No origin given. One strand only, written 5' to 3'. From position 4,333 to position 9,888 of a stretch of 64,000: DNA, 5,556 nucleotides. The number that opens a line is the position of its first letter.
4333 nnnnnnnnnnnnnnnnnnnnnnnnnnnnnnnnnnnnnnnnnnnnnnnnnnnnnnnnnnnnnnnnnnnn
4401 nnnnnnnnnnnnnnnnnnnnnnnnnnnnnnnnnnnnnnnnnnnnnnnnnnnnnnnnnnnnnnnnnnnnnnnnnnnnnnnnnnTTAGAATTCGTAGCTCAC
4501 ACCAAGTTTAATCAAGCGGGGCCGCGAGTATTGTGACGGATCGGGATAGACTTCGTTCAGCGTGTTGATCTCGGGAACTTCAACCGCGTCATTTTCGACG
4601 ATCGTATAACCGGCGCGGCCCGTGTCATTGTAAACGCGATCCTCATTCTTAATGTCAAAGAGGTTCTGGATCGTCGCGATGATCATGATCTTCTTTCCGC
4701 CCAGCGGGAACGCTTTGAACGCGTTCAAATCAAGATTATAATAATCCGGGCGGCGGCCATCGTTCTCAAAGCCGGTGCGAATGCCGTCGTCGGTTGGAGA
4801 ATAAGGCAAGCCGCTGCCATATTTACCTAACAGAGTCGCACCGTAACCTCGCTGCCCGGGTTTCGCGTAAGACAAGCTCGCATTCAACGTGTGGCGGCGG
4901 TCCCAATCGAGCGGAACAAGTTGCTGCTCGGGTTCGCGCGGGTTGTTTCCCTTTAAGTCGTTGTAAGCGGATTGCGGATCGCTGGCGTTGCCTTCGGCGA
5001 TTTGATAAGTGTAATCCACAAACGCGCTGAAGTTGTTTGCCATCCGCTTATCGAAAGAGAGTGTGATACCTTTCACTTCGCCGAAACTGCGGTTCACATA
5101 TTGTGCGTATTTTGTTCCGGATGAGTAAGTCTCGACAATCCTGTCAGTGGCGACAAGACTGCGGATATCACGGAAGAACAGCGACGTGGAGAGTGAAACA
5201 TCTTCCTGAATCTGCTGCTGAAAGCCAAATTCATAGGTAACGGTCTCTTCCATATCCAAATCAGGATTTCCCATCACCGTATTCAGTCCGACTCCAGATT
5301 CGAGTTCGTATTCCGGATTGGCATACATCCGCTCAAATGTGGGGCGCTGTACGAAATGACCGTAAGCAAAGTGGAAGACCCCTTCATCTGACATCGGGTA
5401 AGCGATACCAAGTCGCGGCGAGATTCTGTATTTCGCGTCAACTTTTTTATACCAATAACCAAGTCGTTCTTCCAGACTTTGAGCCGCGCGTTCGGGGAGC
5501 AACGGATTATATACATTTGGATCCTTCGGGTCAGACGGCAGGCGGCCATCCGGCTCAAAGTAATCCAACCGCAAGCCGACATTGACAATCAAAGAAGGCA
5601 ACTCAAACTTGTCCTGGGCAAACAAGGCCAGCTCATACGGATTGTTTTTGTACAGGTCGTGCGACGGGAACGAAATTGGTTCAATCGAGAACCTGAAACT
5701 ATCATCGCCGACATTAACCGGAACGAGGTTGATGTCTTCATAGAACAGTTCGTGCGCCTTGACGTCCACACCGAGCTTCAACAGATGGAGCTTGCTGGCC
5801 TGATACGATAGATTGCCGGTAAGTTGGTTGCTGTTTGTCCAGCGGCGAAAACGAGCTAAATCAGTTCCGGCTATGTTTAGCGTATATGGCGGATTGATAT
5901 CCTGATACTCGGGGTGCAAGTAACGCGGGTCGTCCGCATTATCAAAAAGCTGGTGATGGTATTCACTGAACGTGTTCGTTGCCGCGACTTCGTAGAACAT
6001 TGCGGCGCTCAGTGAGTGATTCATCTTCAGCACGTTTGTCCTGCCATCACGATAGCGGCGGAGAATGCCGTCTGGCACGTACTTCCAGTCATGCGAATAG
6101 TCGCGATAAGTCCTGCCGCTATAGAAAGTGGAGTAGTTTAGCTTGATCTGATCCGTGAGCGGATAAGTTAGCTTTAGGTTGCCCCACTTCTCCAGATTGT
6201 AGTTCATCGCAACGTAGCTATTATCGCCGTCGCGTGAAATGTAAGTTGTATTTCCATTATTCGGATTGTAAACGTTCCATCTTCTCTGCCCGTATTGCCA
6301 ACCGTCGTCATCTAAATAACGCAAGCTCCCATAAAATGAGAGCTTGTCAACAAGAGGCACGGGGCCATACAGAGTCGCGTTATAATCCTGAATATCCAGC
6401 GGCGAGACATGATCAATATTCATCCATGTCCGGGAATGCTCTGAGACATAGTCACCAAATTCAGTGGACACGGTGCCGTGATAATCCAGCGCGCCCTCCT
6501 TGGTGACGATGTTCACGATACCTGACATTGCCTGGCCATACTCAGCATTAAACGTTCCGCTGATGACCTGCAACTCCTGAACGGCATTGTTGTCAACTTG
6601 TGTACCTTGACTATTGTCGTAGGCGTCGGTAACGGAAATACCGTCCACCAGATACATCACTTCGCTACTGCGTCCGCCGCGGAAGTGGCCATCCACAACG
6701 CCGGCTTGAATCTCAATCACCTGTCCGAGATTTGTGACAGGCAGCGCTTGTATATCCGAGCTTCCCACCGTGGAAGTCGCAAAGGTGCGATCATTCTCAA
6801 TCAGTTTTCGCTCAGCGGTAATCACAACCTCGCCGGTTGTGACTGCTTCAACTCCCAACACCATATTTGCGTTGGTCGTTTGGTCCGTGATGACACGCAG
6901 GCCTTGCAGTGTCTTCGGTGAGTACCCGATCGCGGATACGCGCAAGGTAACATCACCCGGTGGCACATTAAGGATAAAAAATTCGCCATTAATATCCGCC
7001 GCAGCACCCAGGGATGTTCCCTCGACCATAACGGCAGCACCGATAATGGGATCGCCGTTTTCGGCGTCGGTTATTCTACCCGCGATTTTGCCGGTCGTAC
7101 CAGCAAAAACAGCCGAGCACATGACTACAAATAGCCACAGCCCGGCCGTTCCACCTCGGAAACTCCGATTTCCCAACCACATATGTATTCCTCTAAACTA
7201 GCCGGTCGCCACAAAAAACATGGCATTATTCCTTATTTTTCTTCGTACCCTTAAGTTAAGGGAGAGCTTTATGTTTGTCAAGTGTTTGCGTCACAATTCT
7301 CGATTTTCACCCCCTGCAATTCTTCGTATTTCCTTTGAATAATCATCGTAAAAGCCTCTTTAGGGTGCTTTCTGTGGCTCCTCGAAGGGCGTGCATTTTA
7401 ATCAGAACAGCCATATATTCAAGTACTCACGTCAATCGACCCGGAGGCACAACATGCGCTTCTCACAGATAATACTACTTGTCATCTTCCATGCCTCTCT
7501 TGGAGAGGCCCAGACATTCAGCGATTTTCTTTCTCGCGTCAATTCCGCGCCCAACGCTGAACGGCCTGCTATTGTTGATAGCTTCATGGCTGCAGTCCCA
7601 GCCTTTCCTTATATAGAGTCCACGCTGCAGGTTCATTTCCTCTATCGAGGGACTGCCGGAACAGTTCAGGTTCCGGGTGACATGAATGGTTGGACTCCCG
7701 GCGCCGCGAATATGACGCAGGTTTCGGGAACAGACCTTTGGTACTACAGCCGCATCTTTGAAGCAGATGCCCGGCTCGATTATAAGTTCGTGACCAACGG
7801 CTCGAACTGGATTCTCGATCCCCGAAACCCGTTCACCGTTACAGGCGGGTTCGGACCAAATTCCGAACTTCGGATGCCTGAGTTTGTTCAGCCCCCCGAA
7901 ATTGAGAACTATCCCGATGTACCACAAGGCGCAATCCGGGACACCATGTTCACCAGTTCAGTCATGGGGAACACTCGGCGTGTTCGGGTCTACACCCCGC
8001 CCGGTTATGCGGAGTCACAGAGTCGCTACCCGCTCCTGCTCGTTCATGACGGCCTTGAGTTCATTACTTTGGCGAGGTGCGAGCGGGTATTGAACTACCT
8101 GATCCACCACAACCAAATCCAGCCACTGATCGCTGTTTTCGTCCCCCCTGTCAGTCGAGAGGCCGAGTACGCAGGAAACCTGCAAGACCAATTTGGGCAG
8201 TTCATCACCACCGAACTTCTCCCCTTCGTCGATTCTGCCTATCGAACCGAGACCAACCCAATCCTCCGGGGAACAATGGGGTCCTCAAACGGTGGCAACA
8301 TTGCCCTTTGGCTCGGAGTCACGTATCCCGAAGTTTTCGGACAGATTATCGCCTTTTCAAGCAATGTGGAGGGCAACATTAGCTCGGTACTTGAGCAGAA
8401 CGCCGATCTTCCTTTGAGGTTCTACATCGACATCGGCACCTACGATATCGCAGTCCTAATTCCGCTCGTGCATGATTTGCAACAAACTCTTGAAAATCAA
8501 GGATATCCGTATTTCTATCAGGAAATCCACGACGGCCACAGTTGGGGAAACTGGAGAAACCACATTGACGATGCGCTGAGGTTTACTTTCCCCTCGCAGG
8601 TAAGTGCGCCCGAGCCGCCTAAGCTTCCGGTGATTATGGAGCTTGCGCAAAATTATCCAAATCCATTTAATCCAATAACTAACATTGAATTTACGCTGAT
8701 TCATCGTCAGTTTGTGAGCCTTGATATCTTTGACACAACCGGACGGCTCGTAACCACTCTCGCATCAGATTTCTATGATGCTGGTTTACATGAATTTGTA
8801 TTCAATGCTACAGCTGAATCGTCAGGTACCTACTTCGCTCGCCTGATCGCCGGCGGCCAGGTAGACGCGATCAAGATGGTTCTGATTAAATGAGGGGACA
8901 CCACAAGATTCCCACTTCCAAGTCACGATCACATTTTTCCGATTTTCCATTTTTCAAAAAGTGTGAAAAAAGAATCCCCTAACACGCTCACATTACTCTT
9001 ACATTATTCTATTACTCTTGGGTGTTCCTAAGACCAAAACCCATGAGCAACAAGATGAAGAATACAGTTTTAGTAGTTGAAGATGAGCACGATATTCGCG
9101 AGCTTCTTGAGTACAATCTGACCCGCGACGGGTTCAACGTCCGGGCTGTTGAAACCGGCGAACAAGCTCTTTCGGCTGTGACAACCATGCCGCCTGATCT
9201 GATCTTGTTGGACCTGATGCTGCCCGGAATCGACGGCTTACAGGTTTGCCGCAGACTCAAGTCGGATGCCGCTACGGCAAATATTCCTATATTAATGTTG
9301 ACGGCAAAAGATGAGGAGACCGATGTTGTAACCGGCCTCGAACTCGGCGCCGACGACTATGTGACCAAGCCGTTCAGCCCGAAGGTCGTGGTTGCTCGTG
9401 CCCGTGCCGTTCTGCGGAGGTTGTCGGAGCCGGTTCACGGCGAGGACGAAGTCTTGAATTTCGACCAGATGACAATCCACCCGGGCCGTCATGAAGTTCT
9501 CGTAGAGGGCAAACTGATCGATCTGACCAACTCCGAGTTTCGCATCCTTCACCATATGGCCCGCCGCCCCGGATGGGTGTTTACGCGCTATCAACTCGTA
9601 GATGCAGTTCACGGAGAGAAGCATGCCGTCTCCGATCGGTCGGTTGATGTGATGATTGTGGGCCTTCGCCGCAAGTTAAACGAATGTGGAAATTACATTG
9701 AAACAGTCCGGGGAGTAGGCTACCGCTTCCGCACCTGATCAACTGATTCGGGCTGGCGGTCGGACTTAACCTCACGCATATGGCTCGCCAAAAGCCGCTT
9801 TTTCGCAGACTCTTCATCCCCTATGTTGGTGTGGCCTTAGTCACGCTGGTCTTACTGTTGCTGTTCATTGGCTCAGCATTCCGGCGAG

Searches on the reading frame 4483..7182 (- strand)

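Call 34: search_protein_families(library=pfam, proteins=[window:4483-7182:-])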
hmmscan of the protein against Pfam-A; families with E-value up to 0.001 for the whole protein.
window:4483-7182:- (899 aa): 4 families
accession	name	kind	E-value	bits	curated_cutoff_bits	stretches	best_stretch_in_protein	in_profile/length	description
PF25183.1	OMP_b-brl_4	-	2.2e-17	63.2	30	2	306-654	132-502/838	Outer membrane beta barrel domain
PF13715.12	CarbopepD_reg_2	-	2.3e-17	63.2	32.2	1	33-121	1-88/88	CarboxypepD_reg-like domain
PF13620.12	CarboxypepD_reg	-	8.4e-17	61.7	32.3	1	33-109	2-81/82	Carboxypeptidase regulatory-like domain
PF07715.20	Plug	-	9.8e-06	26.5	23.9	1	132-221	5-106/107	TonB-dependent Receptor Plug Domain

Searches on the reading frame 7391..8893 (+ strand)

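Call 34: search_protein_families(library=pfam, proteins=[window:7391-8893:+])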
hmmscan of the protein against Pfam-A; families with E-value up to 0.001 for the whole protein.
window:7391-8893:+ (500 aa): 3 families
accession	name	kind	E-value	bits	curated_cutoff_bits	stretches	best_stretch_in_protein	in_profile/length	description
PF00756.26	Esterase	-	1.3e-27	97.6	22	1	189-398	1-250/251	Putative esterase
PF18962.6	Por_Secre_tail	-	7.2e-06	26.6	27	1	422-492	2-69/75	Secretion system C-terminal sorting domain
PF11806.14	Enterochelin_N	-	0.00012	23.2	27.1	1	81-134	2-63/120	Enterochelin esterase, N-terminal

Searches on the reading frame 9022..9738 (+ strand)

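Call 34: search_protein_families(library=pfam, proteins=[window:9022-9738:+])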
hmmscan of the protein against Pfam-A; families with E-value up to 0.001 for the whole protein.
window:9022-9738:+ (238 aa): 3 families
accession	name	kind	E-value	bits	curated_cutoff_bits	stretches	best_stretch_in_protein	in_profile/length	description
PF00072.30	Response_reg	-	1.3e-31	109.4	30.2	1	16-127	1-110/111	Response regulator receiver domain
PF00486.34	Trans_reg_C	-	7.8e-23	80.8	26.2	1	164-236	2-77/77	Transcriptional regulatory protein, C terminal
PF23198.2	PDE8A_N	-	0.00025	21.4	29.6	1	14-100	11-100/147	PDE8A-like, N-terminal domain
